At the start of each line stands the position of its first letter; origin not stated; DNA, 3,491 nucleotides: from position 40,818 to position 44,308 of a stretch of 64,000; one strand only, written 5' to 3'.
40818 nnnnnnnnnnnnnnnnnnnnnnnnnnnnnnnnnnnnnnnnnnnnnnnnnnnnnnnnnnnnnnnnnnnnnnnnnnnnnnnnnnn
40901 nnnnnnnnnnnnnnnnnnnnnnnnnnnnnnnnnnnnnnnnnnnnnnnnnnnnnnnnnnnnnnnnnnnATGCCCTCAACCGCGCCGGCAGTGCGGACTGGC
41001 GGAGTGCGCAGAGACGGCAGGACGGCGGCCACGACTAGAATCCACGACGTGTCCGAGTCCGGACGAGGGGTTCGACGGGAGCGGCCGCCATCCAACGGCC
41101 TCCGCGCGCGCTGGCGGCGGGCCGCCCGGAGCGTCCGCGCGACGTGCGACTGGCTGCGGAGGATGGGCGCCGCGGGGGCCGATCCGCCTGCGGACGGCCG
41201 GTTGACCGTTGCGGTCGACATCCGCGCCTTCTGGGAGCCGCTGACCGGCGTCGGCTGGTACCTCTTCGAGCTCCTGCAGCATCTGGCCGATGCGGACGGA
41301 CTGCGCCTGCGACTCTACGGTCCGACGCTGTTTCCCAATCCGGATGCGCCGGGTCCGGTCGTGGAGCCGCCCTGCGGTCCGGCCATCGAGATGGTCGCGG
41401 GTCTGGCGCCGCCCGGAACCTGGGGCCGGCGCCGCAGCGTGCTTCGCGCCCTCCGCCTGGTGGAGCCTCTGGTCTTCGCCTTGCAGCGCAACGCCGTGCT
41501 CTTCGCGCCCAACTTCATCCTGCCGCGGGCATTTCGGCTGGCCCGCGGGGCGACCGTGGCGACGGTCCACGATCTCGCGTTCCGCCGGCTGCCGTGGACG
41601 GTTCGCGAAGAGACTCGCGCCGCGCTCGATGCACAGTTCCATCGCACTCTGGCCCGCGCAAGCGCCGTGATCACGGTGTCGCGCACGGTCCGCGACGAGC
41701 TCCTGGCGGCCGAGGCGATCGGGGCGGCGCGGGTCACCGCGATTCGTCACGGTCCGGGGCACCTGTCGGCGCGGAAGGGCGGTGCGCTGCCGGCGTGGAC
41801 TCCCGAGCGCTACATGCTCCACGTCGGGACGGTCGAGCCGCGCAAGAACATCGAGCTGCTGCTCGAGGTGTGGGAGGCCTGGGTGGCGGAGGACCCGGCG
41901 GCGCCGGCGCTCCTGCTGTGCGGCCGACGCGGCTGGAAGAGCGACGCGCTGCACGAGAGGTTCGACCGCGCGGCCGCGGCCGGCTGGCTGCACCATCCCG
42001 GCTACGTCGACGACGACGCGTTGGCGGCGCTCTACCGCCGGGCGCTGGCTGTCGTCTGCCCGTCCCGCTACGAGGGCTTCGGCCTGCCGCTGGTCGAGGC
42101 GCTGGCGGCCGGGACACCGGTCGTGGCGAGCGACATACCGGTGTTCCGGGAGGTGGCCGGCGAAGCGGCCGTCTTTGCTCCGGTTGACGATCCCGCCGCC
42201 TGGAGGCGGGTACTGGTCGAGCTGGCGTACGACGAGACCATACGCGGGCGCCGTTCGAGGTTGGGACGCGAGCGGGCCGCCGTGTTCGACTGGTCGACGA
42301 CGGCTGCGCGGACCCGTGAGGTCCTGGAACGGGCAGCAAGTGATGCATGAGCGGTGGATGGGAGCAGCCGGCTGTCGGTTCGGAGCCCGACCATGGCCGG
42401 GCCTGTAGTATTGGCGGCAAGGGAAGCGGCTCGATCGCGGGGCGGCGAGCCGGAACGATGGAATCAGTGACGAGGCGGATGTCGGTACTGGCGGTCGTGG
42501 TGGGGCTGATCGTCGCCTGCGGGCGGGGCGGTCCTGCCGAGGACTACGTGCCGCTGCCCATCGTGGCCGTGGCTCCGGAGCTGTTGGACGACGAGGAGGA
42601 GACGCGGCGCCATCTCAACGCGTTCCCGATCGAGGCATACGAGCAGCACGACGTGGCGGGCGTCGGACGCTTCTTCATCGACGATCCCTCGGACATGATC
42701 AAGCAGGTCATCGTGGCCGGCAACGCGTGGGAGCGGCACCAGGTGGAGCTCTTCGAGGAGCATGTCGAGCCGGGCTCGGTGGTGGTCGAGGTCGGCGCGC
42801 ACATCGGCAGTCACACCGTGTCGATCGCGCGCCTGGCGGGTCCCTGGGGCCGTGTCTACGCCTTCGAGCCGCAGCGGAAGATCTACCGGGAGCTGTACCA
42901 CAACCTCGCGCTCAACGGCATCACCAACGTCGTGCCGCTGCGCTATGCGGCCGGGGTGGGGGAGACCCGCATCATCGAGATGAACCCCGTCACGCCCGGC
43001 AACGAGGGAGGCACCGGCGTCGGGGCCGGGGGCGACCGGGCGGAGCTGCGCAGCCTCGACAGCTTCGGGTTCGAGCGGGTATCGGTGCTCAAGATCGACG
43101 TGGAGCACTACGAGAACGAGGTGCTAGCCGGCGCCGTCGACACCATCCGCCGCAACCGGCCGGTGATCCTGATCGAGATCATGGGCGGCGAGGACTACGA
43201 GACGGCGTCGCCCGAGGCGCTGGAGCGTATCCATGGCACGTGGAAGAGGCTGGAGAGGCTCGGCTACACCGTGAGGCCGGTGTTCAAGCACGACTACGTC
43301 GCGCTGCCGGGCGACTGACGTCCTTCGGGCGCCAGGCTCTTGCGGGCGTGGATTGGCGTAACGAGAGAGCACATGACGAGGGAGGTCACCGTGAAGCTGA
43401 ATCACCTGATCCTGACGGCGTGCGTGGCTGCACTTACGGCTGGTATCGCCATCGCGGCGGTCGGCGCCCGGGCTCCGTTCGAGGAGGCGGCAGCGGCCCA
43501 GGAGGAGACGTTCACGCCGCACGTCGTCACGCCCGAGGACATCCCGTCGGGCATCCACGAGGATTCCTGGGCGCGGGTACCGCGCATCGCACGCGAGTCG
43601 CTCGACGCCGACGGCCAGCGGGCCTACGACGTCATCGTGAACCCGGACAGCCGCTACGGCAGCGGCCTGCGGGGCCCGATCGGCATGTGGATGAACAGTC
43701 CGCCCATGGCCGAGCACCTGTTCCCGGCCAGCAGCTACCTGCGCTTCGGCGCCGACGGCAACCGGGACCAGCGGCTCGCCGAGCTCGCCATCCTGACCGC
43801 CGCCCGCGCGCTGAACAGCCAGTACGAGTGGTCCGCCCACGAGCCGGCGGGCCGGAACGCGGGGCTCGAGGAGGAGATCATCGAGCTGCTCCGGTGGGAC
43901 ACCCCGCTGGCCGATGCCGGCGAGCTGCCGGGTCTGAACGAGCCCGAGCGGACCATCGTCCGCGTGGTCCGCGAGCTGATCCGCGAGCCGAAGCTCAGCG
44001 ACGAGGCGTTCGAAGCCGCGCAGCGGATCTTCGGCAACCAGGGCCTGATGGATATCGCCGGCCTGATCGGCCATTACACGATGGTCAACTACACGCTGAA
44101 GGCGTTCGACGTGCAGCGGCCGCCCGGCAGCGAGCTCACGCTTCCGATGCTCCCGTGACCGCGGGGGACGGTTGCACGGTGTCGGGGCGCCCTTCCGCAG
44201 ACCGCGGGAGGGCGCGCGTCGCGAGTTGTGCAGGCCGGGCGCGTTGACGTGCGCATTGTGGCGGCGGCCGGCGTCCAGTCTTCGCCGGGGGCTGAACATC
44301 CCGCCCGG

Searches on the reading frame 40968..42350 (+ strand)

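Call 63: search_protein_families(library=pfam, proteins=[window:40968-42350:+], max_evalue=0.001)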
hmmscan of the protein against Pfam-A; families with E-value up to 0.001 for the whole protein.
window:40968-42350:+ (460 aa): 5 families
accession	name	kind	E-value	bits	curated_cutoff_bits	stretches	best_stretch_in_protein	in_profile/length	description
PF00534.26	Glycos_transf_1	-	1.3e-24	87.1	26.4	1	279-423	14-159/172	Glycosyl transferases group 1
PF13692.12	Glyco_trans_1_4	-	1.1e-23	84.5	27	1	281-420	2-140/142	Glycosyl transferases group 1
PF20706.3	GT4-conflict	-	7.2e-15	55.3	26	1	193-389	105-312/385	Family 4 Glycosyltransferase in conflict systems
PF13439.12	Glyco_transf_4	-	6.4e-09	36.5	28.5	1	94-262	3-165/170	Glycosyltransferase Family 4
PF13524.12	Glyco_trans_1_2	-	8e-05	23.1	25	1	326-416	27-108/144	Glycosyl transferase-like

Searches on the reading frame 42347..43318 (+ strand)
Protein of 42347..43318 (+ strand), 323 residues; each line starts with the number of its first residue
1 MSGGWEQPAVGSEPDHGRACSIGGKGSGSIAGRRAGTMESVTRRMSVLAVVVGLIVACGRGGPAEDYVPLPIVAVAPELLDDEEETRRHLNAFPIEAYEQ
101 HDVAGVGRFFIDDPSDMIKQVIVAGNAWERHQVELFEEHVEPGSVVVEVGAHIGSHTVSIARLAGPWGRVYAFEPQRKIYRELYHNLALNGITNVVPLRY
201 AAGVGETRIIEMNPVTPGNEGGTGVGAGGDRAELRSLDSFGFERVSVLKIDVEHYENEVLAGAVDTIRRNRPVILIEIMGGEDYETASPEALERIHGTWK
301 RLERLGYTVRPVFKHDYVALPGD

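Call 46: search_protein_families(library=pfam, proteins=[window:42347-43318:+], max_evalue=0.001)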
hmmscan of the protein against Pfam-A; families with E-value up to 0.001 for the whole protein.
window:42347-43318:+ (323 aa): 3 families
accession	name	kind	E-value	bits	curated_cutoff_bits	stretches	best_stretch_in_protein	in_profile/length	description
PF05050.19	Methyltransf_21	-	8.3e-18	65.5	22.7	1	148-307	1-171/173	Methyltransferase FkbM domain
PF02475.24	TRM5-TYW2_MTfase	-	1.3e-05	25.7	28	1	123-196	20-89/164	TRM5/TYW2 methyltransferase domain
PF08704.16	GCD14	-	0.00015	21.9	26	1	139-195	37-93/247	tRNA methyltransferase complex GCD14 subunit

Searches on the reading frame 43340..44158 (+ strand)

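Call 46: search_protein_families(library=pfam, proteins=[window:43340-44158:+], max_evalue=0.001)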
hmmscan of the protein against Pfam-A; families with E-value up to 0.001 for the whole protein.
window:43340-44158:+ (272 aa): 1 family
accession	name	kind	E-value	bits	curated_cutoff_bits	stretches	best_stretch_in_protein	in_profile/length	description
PF02627.25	CMD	-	3.8e-07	30.4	23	1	136-192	12-71/84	Carboxymuconolactone decarboxylase family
